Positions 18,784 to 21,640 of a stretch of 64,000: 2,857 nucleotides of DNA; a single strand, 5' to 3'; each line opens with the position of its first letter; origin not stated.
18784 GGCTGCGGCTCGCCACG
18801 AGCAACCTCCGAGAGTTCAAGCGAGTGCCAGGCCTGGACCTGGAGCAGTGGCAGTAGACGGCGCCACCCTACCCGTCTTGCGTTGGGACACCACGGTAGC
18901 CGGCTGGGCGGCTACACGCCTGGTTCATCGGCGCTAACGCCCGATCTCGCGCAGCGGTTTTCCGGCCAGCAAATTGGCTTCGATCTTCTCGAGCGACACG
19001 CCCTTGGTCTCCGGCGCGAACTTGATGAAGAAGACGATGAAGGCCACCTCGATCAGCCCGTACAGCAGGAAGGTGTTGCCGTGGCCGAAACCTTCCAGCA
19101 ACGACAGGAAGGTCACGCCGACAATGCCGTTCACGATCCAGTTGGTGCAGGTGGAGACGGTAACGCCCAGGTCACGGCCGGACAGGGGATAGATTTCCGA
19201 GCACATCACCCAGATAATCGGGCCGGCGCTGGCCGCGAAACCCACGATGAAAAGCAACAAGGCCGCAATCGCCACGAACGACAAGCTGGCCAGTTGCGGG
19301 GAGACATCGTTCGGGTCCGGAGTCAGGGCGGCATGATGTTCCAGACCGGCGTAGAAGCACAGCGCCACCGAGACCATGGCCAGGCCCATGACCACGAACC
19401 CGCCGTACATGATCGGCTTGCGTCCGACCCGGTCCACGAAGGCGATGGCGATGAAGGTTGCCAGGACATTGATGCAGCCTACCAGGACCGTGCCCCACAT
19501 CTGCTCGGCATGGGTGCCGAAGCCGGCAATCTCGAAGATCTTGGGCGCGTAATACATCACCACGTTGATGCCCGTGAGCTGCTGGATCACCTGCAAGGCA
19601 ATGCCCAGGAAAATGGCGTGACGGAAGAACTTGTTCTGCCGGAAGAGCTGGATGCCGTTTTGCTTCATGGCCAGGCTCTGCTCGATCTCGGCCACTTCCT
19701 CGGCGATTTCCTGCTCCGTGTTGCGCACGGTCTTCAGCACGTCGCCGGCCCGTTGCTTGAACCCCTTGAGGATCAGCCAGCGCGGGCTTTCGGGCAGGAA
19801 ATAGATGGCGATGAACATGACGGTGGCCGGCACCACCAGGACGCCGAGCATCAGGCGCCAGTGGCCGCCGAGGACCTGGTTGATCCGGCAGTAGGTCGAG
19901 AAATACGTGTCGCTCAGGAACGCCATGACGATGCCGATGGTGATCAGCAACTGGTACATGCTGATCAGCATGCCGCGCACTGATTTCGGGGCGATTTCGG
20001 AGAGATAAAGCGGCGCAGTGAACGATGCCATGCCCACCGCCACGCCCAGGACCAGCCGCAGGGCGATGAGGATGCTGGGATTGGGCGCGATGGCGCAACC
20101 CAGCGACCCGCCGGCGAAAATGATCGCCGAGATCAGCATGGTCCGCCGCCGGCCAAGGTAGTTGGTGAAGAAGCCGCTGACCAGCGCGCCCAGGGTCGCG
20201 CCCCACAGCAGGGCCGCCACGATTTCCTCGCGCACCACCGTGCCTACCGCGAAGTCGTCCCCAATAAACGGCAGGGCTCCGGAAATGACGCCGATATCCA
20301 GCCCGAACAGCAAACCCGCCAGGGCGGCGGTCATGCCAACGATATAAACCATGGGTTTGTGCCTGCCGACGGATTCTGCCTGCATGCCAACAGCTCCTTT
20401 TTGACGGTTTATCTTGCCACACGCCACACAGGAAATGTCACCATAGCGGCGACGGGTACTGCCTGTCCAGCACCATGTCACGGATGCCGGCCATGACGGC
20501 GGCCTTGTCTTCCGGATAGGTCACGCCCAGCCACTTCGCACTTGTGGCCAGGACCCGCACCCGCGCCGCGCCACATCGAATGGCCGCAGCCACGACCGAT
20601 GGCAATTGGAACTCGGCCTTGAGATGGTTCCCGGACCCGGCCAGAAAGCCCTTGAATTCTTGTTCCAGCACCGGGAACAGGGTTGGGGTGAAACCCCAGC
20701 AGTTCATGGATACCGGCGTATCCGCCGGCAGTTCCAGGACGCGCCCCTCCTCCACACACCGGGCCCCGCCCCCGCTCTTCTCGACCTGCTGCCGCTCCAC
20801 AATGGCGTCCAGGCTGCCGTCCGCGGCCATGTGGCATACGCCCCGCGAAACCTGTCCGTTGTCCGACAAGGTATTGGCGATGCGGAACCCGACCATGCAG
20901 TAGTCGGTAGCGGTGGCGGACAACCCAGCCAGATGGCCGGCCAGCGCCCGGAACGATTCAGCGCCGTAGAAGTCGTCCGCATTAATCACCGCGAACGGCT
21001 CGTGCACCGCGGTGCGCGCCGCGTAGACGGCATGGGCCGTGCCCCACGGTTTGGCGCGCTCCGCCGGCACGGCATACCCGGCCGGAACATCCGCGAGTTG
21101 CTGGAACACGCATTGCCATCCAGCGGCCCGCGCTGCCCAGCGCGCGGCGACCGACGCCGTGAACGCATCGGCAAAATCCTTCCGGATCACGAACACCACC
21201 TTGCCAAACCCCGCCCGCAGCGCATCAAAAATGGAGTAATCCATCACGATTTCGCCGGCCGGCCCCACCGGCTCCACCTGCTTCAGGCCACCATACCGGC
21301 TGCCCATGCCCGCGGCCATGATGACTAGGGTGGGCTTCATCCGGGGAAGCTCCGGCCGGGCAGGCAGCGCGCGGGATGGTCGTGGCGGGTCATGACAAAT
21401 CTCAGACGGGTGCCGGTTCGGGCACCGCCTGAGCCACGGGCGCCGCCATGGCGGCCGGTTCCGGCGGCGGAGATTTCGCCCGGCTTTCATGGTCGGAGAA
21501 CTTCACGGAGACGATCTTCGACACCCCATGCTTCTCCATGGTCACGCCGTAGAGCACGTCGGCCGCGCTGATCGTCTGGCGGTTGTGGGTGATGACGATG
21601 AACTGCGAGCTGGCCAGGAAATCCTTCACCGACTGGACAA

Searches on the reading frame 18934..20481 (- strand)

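Call 5: search_protein_families(library=pfam, proteins=[window:18934-20481:-], max_evalue=0.01)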
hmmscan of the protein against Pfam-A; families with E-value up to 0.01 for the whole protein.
window:18934-20481:- (515 aa): 4 families
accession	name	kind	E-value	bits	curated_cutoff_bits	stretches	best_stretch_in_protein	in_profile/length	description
PF00083.30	Sugar_tr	-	3.6e-117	392.4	22.3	1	50-502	3-450/452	Sugar (and other) transporter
PF07690.21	MFS_1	-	5.8e-31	108.1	33.4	2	53-378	2-291/347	Major Facilitator Superfamily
PF06609.19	TRI12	-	3.2e-06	26.3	23.2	1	68-245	65-232/599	Fungal trichothecene efflux pump (TRI12)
PF03137.26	OATP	-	0.001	17.9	25.8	1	142-347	140-348/545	Organic Anion Transporter Polypeptide (OATP) family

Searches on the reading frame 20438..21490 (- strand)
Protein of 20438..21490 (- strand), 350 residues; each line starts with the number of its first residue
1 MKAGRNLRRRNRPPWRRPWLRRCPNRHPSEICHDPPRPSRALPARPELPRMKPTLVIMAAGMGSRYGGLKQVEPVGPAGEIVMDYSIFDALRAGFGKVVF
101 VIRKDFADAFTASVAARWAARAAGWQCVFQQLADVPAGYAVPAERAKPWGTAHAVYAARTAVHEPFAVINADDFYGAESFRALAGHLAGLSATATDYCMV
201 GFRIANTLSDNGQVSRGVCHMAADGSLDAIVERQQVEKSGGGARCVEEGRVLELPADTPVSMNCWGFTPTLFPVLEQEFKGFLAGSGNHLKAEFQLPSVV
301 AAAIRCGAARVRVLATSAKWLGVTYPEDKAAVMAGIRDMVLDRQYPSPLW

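Call 5: search_protein_families(library=pfam, proteins=[window:20438-21490:-], max_evalue=0.01)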
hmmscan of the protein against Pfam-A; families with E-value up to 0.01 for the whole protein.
window:20438-21490:- (350 aa): 2 families
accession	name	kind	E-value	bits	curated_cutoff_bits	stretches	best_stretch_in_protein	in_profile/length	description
PF12804.13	NTP_transf_3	-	9.1e-05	23.1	27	1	56-119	2-54/160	MobA-like NTP transferase domain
PF00483.29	NTP_transferase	-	0.006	16.6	21.2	1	56-187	3-124/245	Nucleotidyl transferase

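Call 7: search_protein_families(library=ncbifam, proteins=[window:20438-21490:-], max_evalue=0.01)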
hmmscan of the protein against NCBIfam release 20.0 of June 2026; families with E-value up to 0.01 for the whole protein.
window:20438-21490:- (350 aa): 4 families
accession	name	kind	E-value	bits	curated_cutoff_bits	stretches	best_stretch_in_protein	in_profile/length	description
TIGR03992.1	Arch_glmU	subfamily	9.3e-06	24.7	292.1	1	56-188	4-122/393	bifunctional sugar-1-phosphate nucleotidylyltransferase/acetyltransferase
NF041313.1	UDPGP_AglF_Halo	equivalog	0.00015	21.3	400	1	131-234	67-159/234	UTP--glucose-1-phosphate uridylyltransferase AglF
NF010933.0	PRK14353.1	equivalog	0.0069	15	505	0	143-237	76-163/453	bifunctional UDP-N-acetylglucosamine diphosphorylase/glucosamine-1-phosphate N-acetyltransferase GlmU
TIGR01099.1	galU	equivalog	0.0085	15.7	326.8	0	56-200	5-156/261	UTP--glucose-1-phosphate uridylyltransferase GalU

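Call 49: search_solved_structures(query=window:20438-21490:-, max_evalue=0.01)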
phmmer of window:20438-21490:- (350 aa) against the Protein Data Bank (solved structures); distinct sequences matched with E-value up to 0.01: 3.
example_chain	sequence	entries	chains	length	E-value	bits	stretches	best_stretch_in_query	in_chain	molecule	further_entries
3pnn_A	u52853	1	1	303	1.9e-90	307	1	51-349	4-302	Conserved domain protein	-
9o90_A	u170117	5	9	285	3.4e-05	26.6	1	56-178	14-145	UTP--glucose-1-phosphate uridylyltransferase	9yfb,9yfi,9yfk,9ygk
2ux8_A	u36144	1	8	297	7.1e-05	25.6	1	56-175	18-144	GLUCOSE-1-PHOSPHATE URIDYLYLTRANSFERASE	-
